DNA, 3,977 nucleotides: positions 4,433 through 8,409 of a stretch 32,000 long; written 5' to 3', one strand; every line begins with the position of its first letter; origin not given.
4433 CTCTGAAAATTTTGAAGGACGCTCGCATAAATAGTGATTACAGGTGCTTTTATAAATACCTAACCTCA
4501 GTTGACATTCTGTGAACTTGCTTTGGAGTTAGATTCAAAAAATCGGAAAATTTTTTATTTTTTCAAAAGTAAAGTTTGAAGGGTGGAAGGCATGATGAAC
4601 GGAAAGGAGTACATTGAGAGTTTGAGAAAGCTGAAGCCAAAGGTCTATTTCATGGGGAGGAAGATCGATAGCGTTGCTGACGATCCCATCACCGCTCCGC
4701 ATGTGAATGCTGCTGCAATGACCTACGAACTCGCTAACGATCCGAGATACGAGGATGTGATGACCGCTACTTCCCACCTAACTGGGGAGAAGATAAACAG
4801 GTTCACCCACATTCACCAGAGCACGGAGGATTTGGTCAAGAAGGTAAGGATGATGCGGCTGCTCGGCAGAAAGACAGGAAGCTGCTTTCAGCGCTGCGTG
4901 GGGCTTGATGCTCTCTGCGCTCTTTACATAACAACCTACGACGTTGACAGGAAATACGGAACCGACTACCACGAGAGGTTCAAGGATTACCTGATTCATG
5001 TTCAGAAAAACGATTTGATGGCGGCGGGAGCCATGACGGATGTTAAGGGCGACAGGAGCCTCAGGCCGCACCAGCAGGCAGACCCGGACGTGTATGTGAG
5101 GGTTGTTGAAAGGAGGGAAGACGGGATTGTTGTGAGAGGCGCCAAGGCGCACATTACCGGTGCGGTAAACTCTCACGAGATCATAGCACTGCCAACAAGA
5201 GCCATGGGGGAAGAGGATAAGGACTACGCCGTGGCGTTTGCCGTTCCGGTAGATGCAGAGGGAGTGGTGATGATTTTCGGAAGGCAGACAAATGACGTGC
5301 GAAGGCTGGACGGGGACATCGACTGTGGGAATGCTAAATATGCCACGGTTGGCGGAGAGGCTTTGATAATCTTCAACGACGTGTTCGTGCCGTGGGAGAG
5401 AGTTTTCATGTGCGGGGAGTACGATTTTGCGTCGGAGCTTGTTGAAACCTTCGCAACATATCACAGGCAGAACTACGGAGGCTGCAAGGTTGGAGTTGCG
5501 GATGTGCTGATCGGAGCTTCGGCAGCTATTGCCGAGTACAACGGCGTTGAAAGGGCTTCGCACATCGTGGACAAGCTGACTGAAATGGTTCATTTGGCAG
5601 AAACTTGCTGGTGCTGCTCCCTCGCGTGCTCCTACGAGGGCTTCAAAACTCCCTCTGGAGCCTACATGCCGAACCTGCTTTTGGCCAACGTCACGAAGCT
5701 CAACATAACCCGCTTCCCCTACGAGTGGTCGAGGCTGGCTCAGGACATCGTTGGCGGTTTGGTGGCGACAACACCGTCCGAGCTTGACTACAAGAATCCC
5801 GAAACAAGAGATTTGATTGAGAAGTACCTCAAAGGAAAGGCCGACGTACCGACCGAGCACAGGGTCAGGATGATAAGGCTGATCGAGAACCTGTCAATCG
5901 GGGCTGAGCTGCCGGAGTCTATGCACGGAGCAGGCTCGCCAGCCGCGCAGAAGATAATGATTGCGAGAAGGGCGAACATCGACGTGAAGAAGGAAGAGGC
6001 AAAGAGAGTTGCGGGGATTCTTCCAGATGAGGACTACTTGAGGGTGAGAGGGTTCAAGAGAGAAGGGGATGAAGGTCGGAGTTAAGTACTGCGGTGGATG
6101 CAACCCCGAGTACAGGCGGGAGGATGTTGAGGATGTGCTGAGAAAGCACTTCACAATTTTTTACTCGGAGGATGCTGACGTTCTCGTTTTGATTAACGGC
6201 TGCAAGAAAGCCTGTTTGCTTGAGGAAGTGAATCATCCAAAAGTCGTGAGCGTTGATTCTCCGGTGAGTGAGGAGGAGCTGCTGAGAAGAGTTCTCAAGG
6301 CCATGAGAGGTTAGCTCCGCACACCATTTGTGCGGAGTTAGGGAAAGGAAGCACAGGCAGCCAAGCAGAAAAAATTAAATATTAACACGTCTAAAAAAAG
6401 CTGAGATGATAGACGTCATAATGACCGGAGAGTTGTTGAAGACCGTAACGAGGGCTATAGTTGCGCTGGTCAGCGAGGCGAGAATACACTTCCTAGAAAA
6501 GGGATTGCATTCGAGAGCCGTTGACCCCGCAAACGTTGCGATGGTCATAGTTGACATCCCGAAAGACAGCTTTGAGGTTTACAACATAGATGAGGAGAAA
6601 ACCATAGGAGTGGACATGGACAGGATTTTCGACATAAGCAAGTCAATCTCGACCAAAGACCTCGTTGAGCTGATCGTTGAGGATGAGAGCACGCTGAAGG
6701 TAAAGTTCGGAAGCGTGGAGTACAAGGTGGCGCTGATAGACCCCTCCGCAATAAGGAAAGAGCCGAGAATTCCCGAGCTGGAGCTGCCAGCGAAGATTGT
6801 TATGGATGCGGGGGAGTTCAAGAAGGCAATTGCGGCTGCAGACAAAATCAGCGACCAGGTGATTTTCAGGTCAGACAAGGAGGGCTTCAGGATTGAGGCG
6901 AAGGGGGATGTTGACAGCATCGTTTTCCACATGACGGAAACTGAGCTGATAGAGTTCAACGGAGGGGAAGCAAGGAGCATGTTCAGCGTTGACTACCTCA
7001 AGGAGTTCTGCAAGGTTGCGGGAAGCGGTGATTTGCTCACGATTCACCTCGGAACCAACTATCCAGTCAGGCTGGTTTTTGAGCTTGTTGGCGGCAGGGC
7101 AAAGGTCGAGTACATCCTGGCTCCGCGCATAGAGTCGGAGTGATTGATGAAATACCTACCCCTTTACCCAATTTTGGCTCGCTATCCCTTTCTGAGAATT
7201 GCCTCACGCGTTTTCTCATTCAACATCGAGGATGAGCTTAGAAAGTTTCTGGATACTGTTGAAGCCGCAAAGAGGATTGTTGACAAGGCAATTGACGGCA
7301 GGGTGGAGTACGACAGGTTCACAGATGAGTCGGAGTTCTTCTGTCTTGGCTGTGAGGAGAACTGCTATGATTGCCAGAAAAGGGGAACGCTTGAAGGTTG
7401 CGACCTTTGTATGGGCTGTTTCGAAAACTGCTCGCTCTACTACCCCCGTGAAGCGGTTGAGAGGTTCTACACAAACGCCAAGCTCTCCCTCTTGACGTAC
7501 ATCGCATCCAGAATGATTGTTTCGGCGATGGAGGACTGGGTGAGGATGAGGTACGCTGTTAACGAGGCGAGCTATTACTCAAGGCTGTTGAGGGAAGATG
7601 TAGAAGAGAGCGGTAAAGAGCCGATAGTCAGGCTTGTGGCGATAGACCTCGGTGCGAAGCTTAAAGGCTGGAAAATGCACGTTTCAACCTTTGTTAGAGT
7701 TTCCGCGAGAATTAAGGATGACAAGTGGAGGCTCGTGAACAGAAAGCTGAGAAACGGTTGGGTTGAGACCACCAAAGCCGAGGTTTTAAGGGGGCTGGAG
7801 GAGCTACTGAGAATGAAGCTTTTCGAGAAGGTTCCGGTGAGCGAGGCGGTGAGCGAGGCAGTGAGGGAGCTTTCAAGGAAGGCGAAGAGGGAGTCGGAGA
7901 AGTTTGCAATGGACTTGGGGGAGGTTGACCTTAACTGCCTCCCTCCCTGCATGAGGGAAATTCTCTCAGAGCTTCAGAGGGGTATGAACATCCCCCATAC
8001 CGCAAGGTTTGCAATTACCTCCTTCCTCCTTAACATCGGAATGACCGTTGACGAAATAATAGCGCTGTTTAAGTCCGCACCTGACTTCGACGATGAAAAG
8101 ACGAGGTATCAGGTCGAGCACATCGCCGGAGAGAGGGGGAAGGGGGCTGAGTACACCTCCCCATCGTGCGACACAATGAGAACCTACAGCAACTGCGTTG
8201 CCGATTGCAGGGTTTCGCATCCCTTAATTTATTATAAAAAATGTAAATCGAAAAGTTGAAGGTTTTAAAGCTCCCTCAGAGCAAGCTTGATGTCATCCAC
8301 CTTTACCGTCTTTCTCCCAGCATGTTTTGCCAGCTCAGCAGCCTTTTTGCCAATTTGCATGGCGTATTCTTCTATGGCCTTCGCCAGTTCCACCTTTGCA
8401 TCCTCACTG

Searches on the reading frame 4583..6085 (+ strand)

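Call 79: search_protein_families(library=pfam, proteins=[window:4583-6085:+], max_evalue=0.00001)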
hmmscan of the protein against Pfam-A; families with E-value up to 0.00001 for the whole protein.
window:4583-6085:+ (500 aa): 2 families
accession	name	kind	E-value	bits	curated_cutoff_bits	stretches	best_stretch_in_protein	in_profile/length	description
PF11794.13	HpaB_N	-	1.4e-107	359.7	35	1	7-276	2-270/270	4-hydroxyphenylacetate 3-hydroxylase N terminal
PF03241.18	HpaB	-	4.6e-70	235.3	25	1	284-478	2-202/202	4-hydroxyphenylacetate 3-hydroxylase C terminal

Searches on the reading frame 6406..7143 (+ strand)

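Call 79: search_protein_families(library=pfam, proteins=[window:6406-7143:+], max_evalue=0.00001)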
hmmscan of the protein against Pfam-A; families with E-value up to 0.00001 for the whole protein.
window:6406-7143:+ (245 aa): 2 families
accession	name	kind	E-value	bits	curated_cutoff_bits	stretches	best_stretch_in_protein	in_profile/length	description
PF00705.23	PCNA_N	-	2.8e-12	46.9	20.3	1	6-95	7-96/127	Proliferating cell nuclear antigen, N-terminal domain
PF02747.20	PCNA_C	-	5.3e-10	40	23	1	122-231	2-119/128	Proliferating cell nuclear antigen, C-terminal domain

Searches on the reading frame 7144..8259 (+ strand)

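Call 79: search_protein_families(library=pfam, proteins=[window:7144-8259:+], max_evalue=0.00001)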
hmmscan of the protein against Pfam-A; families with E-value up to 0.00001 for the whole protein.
window:7144-8259:+ (371 aa): 1 family
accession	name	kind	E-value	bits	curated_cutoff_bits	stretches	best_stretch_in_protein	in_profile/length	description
PF04104.19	DNA_primase_lrg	-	1.2e-37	130.2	22.4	1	176-352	3-205/266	Eukaryotic and archaeal DNA primase, large subunit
